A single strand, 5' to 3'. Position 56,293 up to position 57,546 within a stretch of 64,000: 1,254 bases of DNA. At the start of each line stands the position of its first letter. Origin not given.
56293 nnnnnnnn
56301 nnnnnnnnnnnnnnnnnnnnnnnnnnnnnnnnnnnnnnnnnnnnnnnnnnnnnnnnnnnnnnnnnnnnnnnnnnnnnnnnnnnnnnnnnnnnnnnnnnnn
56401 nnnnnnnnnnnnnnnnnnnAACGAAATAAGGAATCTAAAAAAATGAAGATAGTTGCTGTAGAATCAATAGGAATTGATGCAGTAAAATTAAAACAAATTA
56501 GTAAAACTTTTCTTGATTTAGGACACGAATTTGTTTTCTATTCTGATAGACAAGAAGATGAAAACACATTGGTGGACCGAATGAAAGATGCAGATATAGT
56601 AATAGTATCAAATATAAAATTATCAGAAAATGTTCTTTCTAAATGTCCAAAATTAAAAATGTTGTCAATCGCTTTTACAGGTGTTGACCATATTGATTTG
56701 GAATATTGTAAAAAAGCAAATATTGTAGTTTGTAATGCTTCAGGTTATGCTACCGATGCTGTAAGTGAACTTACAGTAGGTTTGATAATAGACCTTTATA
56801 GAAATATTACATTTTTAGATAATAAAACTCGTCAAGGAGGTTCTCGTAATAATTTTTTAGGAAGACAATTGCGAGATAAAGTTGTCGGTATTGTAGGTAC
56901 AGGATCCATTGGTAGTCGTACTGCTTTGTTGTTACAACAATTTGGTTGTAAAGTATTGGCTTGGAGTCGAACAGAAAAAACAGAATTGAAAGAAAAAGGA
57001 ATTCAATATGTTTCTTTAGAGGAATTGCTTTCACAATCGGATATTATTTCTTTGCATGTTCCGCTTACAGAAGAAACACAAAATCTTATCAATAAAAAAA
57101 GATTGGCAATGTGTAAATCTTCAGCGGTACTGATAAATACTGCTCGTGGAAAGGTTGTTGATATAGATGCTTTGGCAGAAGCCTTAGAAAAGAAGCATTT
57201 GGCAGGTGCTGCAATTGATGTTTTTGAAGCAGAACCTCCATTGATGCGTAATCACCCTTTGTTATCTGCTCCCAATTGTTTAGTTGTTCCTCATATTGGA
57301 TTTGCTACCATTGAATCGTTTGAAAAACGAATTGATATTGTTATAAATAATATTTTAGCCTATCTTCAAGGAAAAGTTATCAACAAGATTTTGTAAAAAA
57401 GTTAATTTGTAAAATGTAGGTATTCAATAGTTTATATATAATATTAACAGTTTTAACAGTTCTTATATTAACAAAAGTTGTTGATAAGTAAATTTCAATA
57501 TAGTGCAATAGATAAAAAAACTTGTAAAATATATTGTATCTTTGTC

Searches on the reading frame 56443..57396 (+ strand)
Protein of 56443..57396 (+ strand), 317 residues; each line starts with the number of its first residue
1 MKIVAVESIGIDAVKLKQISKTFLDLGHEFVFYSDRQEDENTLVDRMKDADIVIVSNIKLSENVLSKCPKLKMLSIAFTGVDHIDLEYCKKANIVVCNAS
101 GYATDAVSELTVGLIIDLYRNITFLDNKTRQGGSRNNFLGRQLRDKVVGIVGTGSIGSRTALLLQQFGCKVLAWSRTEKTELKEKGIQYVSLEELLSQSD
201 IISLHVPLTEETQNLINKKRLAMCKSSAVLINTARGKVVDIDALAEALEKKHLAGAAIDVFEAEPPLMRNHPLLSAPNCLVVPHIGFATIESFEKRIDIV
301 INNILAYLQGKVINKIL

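Call 30: search_protein_families(library=pfam, proteins=[window:56443-57396:+], max_evalue=0.00001)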
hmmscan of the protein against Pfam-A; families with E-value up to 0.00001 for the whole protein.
window:56443-57396:+ (317 aa): 5 families
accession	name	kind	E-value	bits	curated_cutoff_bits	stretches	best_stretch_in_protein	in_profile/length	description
PF02826.25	2-Hacid_dh_C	-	3.3e-63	212.7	25.1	1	112-286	1-178/178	D-isomer specific 2-hydroxyacid dehydrogenase, NAD binding domain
PF00389.36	2-Hacid_dh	-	2.1e-28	99.1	24.6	1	17-313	8-129/134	D-isomer specific 2-hydroxyacid dehydrogenase, catalytic domain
PF03446.21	NAD_binding_2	-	2.9e-08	34.3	21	1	148-253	2-112/161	NAD binding domain of 6-phosphogluconate dehydrogenase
PF13241.12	NAD_binding_7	-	3e-06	28.2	22.1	0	142-234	4-92/104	Putative NAD(P)-binding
PF07991.19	KARI_N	-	3.4e-06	27.2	20.6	1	143-222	2-82/165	Acetohydroxy acid isomeroreductase, NADPH-binding domain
